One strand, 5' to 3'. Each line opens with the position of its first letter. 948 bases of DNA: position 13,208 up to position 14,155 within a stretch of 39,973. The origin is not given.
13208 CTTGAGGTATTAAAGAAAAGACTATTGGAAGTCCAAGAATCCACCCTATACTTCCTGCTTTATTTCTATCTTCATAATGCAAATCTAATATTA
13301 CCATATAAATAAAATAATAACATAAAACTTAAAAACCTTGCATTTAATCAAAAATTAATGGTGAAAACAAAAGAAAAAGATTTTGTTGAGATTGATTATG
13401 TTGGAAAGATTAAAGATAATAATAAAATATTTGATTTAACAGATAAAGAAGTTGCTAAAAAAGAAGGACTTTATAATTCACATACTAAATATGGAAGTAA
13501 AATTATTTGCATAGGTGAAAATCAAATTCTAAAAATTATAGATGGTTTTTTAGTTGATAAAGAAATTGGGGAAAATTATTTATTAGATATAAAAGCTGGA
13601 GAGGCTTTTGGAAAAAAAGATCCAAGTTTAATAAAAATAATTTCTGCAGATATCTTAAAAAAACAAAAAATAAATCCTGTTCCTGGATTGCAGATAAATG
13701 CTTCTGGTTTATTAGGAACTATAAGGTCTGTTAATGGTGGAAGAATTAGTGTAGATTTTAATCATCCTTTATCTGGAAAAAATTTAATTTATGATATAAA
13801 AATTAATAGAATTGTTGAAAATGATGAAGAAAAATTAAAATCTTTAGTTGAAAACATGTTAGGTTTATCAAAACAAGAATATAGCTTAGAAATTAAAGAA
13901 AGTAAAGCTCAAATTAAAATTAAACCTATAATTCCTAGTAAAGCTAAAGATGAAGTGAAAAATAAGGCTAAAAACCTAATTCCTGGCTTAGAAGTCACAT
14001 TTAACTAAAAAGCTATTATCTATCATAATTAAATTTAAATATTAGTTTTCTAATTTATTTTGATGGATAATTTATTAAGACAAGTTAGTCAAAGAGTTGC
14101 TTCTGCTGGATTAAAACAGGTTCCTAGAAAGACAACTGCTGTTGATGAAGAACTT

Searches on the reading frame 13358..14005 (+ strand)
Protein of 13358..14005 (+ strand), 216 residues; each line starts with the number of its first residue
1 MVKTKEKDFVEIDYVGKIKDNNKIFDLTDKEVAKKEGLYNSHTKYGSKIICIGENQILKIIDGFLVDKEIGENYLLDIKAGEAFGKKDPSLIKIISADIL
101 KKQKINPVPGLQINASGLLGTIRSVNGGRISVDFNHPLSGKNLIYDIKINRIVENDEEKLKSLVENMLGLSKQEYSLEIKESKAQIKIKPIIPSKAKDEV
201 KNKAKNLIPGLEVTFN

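Call 51: search_protein_families(library=pfam, proteins=[window:13358-14005:+], max_evalue=0.0001)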
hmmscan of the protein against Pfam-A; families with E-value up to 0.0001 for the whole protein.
window:13358-14005:+ (216 aa): 2 families
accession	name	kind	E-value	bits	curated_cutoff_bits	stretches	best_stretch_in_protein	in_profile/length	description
PF22199.2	FKBP26_IF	-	1.1e-15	57.8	27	1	99-138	7-46/46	FKBP26, IF domain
PF00254.34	FKBP_C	-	7.2e-05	23.5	21.1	0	4-89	5-76/94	FKBP-type peptidyl-prolyl cis-trans isomerase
